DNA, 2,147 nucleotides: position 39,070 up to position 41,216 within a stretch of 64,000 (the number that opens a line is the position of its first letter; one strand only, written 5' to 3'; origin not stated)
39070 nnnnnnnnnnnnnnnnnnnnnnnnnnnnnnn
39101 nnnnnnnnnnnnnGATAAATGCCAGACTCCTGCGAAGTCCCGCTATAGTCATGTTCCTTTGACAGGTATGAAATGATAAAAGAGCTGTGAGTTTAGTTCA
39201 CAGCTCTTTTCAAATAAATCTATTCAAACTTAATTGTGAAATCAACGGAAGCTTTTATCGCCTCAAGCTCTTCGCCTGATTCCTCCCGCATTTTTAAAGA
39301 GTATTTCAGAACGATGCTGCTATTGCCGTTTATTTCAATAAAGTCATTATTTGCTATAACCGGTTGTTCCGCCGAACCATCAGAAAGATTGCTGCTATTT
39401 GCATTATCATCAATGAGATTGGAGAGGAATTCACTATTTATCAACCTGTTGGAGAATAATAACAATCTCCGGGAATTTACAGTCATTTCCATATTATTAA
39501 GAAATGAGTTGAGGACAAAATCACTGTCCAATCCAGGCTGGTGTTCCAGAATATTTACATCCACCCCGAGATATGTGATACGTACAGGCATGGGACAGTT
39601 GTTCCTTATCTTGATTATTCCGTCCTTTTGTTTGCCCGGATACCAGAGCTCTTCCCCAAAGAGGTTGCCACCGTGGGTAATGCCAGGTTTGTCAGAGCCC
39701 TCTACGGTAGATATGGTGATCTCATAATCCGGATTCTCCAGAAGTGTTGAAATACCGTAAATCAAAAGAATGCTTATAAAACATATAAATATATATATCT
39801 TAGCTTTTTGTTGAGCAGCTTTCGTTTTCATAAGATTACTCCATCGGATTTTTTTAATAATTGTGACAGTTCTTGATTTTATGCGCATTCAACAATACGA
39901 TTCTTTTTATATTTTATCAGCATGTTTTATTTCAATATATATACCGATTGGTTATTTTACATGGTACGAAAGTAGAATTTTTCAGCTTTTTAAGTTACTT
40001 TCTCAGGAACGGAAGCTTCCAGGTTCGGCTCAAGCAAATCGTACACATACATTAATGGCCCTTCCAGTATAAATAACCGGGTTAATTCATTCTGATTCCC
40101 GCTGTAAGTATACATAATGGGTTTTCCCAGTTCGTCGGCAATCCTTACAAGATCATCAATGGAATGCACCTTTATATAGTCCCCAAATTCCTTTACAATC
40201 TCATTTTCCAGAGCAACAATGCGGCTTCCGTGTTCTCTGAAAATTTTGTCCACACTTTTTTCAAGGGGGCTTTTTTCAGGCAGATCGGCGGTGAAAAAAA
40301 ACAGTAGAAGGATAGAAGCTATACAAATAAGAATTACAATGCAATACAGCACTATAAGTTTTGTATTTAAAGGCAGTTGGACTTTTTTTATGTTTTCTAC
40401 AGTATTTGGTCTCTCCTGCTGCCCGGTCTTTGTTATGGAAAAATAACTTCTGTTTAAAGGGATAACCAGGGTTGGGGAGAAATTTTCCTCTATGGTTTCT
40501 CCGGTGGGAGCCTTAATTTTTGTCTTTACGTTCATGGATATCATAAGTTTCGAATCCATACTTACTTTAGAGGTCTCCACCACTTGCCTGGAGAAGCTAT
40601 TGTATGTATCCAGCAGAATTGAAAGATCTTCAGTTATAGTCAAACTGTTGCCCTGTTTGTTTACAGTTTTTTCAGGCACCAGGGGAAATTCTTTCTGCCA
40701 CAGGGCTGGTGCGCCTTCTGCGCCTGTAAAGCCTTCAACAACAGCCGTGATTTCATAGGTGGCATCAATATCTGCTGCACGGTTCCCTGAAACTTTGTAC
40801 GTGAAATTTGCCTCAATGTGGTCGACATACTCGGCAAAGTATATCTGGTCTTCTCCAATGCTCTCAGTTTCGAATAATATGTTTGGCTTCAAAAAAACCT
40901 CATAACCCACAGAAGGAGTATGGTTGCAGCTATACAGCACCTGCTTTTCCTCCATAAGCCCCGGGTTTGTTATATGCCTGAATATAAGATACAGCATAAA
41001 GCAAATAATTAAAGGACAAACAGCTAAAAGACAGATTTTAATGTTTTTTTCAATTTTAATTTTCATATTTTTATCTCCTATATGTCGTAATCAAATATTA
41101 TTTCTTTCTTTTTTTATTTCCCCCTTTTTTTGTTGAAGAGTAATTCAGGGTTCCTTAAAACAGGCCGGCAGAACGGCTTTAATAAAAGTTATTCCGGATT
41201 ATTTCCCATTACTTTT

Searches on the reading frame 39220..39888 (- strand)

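Call 3: search_protein_families(library=pfam, proteins=[window:39220-39888:-], max_evalue=0.1)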
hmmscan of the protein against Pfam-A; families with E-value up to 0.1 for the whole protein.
window:39220-39888:- (222 aa): 1 family
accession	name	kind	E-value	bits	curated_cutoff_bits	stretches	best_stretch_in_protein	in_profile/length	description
PF06612.16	DUF1146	-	0.012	16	25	1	11-48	11-45/48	Protein of unknown function (DUF1146)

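Call 4: search_protein_families(library=ncbifam, proteins=[window:39220-39888:-], max_evalue=0.1)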
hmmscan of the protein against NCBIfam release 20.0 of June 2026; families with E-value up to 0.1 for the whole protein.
window:39220-39888:- (222 aa): 1 family
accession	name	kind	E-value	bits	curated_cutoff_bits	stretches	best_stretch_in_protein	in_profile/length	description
TIGR02327.1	int_mem_ywzB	hypoth_equivalog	0.027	14.8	39.65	1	10-49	17-53/68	DUF1146 family protein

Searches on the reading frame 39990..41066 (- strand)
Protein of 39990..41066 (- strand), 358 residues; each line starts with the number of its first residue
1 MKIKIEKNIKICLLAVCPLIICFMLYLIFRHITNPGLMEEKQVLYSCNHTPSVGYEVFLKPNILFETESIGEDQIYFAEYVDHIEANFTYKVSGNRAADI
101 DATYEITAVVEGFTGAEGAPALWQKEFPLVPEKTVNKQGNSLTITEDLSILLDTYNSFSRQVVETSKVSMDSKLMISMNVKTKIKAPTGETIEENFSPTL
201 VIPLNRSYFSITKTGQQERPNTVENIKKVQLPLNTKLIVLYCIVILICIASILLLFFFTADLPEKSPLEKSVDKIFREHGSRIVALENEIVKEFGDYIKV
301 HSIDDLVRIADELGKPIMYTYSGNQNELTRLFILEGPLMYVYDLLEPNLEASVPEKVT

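Call 3: search_protein_families(library=pfam, proteins=[window:39990-41066:-], max_evalue=0.1)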
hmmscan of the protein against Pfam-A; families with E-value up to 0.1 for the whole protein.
window:39990-41066:- (358 aa): 1 family
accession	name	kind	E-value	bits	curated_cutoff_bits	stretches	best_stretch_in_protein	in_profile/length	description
PF17231.7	DUF5305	-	2.5e-36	125.6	29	1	123-342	1-217/217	Family of unknown function (DUF5305)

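Call 4: search_protein_families(library=ncbifam, proteins=[window:39990-41066:-], max_evalue=0.1)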
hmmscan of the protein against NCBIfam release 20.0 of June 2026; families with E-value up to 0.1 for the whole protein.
window:39990-41066:- (358 aa): 0 families
